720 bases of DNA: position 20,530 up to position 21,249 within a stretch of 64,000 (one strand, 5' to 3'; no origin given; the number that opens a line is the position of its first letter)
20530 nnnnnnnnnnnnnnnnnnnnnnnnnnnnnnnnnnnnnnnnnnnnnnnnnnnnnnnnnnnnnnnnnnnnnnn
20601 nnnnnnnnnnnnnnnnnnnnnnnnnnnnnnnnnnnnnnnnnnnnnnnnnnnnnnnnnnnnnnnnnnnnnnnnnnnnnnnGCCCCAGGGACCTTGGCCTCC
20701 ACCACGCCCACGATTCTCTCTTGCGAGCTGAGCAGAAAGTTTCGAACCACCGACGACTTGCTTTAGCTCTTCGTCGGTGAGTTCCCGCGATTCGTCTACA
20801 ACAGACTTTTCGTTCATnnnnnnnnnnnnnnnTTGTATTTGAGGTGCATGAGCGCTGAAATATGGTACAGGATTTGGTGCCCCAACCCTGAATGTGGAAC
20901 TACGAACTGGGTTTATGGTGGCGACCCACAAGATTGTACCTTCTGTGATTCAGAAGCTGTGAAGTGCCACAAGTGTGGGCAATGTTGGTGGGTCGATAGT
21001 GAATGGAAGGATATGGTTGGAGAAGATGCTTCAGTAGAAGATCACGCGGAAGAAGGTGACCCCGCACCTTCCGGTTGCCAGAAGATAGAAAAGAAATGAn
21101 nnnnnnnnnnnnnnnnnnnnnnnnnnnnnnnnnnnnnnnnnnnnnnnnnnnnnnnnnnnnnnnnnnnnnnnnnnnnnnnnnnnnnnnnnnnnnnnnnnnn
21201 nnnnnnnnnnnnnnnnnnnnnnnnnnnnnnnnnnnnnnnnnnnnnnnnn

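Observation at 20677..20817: Double-glycine leader peptide gene (bacteriocin/RiPP-precursor-like) convergent with an HExxH lipoprotein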

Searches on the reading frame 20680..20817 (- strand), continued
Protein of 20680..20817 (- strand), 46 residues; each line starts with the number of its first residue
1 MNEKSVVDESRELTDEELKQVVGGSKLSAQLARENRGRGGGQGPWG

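Call 74: search_protein_families(library=ncbifam, proteins=[P0004, P0008, P0012], max_evalue=0.1)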
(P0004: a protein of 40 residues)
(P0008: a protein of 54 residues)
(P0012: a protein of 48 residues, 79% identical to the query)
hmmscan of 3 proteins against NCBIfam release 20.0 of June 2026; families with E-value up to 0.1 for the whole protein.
P0004 (40 aa): 6 families
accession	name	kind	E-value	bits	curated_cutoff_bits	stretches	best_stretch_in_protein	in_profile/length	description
NF046113.1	BLP_Lacticasei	subfamily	0.012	15.6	40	1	11-24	12-25/46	bacteriocin-like peptide, LSEI_2386 family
NF000539.0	plantaricin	subfamily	0.024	15.1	29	1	7-28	20-41/69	plantaricin C family lantibiotic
NF038167.1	cyan_ocin_like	subfamily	0.028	14.6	32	1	1-27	1-27/72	CTB family bacteriocin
TIGR01847.1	bacteriocin_sig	domain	0.054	14.2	15.7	1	8-22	1-15/15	bacteriocin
NF033215.1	BlpC_Streptocco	equivalog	0.071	12.9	70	1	7-23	9-25/51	quorum-sensing system pheromone BlpC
NF040664.1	HEC_x9_TCC_lant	equivalog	0.094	12.9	46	0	10-24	2-16/39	lacticin 481 family lantibiotic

P0008 (54 aa): 14 families
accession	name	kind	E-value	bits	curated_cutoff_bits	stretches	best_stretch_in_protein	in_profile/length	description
NF000539.0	plantaricin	subfamily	0.00028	21.3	29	1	9-43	18-52/69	plantaricin C family lantibiotic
NF046113.1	BLP_Lacticasei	subfamily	0.00041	20.3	40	1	1-28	1-25/46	bacteriocin-like peptide, LSEI_2386 family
TIGR01847.1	bacteriocin_sig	domain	0.00085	19.7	15.7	1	12-26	1-15/15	bacteriocin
NF038035.1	lactGalph_entA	subfamily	0.0033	17.5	37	1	15-27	1-13/35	lactococcin G-alpha/enterocin 1071A family bacteriocin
NF038034.1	lactGbeta_entB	subfamily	0.0064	16.7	37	1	15-29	1-15/38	lactococcin G-beta/enterocin 1071B family bacteriocin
TIGR03898.1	lanti_MRSA_kill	subfamily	0.013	15.4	23.5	1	12-26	30-44/44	mersacidin/lichenicidin family type 2 lantibiotic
NF033772.1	pheromone_VP1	equivalog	0.016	15.5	85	1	14-45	11-42/65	peptide pheromone VP1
NF040664.1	HEC_x9_TCC_lant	equivalog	0.017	15.3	46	1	14-28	2-16/39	lacticin 481 family lantibiotic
NF033456.1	RiPP_CCRG-2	domain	0.027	14.4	24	1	13-26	4-17/18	CCRG-2 family RiPP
NF033215.1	BlpC_Streptocco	equivalog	0.052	13.4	70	1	13-27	11-25/51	quorum-sensing system pheromone BlpC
NF038167.1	cyan_ocin_like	subfamily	0.067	13.4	32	1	10-29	6-25/72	CTB family bacteriocin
NF033383.2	induct_EntF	subfamily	0.087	13.1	35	0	13-29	3-19/40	EntF family bacteriocin induction factor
NF038153.1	lant_leader_L1a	domain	0.097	12.9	22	0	13-26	19-32/32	class I lanthipeptide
NF010051.0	PRK13528.1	subfamily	0.098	10.9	583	1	6-39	33-66/727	FepA family TonB-dependent siderophore receptor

P0012 (48 aa): 6 families
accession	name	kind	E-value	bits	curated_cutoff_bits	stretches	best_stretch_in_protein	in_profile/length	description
TIGR01847.1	bacteriocin_sig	domain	0.0046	17.5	15.7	1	14-26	3-15/15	bacteriocin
NF038034.1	lactGbeta_entB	subfamily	0.016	15.4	37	1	15-29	1-15/38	lactococcin G-beta/enterocin 1071B family bacteriocin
NF040664.1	HEC_x9_TCC_lant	equivalog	0.068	13.4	46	1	14-28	2-16/39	lacticin 481 family lantibiotic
NF046113.1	BLP_Lacticasei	subfamily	0.09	12.8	40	1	15-28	12-25/46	bacteriocin-like peptide, LSEI_2386 family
NF033215.1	BlpC_Streptocco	equivalog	0.094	12.5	70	0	14-27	12-25/51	quorum-sensing system pheromone BlpC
NF000539.0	plantaricin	subfamily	0.099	13.1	29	1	9-32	18-41/69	plantaricin C family lantibiotic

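Call 79: search_protein_families(library=pfam, proteins=[L006:7905-8330:+, L005:9704-10111:+, P0007, L005:7873-9426:+, L003:245-1126:+], max_evalue=0.1)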
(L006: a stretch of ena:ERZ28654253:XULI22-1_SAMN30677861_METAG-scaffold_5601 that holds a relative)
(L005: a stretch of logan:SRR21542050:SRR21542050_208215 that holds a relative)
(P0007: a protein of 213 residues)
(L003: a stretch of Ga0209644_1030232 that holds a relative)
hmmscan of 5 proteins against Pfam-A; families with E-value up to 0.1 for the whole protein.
L006:7905-8330:+ (142 aa): 0 families

L005:9704-10111:+ (135 aa): 2 families
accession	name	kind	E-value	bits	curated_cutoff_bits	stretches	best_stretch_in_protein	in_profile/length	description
PF03715.18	Noc2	-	0.00021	21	29.9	1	45-124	199-279/298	Noc2p family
PF04102.17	SlyX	-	0.0015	19.5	30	1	88-120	16-47/67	SlyX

P0007 (213 aa): 1 family
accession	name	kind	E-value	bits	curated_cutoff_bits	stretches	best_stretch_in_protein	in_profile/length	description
PF03167.25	UDG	-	0.0097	16.4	24.3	1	27-151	11-129/141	Uracil DNA glycosylase superfamily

L005:7873-9426:+ (517 aa): 35 families (the best 25 are shown)
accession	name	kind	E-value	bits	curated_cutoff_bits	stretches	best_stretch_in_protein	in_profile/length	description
PF25680.1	Mom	-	7.3e-27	94.8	27.1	1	334-515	4-186/202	Mom protein family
PF13936.12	HTH_38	-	3.6e-16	59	27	2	10-38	15-43/44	Helix-turn-helix domain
PF02796.21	HTH_7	-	2.4e-14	53.6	23.8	2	69-104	9-44/45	Helix-turn-helix domain of resolvase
PF13384.12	HTH_23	-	1.2e-13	50.9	24.6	2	10-38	12-40/50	Homeodomain-like domain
PF13551.12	HTH_29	-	2.5e-10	40.7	28.1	1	11-56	7-55/64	Winged helix-turn helix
PF14493.12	HTH_40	-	6e-09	36.5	27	1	8-42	5-39/89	Helix-turn-helix domain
PF15978.11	TnsD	-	8.7e-08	32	32.4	1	10-56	193-240/355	Tn7-like transposition protein D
PF18024.7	HTH_50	-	1.3e-07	31.6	27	1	10-41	18-49/50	Helix-turn-helix domain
PF04218.19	CENP-B_N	-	2.7e-07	30.6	21.2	1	120-154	11-45/53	CENP-B N-terminal DNA-binding domain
PF13518.12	HTH_28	-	6.4e-07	29.8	25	0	11-38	8-35/52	Helix-turn-helix domain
PF00196.25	GerE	-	1.6e-06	28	23.5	0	12-37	14-39/57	Bacterial regulatory proteins, luxR family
PF19610.4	DUF6115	-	2e-06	28.7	27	0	34-93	62-122/134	Family of unknown function (DUF6115)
PF18741.7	MTES_1575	-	3.2e-06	27.5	38.2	1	237-308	8-83/96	REase_MTES_1575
PF06056.18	Terminase_5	-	1.7e-05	25.1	20.3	1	10-37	8-35/58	Putative ATPase subunit of terminase (gpP-like)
PF08281.18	Sigma70_r4_2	-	0.00013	21.9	25.7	0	13-39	24-50/54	Sigma-70, region 4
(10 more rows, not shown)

L003:245-1126:+ (293 aa): 6 families
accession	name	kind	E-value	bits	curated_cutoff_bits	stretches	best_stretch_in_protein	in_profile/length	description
PF22600.2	MTPAP-like_central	-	0.0062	17.1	27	1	61-128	16-75/139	Poly(A) RNA polymerase, mitochondrial-like, central palm domain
PF20879.2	SidM_N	-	0.0066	16.2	27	1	93-142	60-106/285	SidM, N-terminal domain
PF01909.29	NTP_transf_2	-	0.012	16.4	21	1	87-122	13-44/93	Nucleotidyltransferase domain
PF03047.20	ComC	-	0.057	13.7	20.4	0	10-26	12-28/31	COMC family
PF14276.11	DUF4363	-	0.06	13.8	27.5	0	202-244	4-46/107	Domain of unknown function (DUF4363)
PF25107.1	VWA7_N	-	0.087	12.6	27.5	0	195-245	43-93/230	VWA7 N-terminal domain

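Call 85: find_encoding_contigs(protein=P0010, flank=10000, max_places=4)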
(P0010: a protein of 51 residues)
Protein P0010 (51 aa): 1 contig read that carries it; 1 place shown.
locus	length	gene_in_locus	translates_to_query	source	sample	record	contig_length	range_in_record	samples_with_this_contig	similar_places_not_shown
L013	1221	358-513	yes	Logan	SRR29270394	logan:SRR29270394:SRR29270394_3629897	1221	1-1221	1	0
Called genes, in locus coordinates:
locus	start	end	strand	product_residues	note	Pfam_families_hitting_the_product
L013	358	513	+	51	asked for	-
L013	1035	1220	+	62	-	?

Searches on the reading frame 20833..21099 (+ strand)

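Call 5: search_protein_families(library=ncbifam, proteins=[window:20833-21099:+], max_evalue=10)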
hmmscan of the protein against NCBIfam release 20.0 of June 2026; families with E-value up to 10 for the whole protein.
window:20833-21099:+ (88 aa): 0 families

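Call 6: search_protein_families(library=pfam, proteins=[window:20833-21099:+], max_evalue=10)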
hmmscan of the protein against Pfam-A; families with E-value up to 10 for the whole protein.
window:20833-21099:+ (88 aa): 3 families
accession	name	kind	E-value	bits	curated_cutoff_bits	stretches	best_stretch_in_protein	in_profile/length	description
PF00037.32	Fer4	-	0.41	11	21.1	1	44-54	7-17/24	4Fe-4S binding domain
PF01485.27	IBR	-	0.68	10.5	24.3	1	13-50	18-49/65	IBR domain, a half RING-finger domain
PF01927.22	Mut7-C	-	0.76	10.3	23.3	1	40-62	121-143/146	Mut7-C RNAse domain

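Call 18: search_protein_families(library=phrogs, proteins=[window:20833-21099:+], max_evalue=1)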
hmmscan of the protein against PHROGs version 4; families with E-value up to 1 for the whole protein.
window:20833-21099:+ (88 aa): 0 families
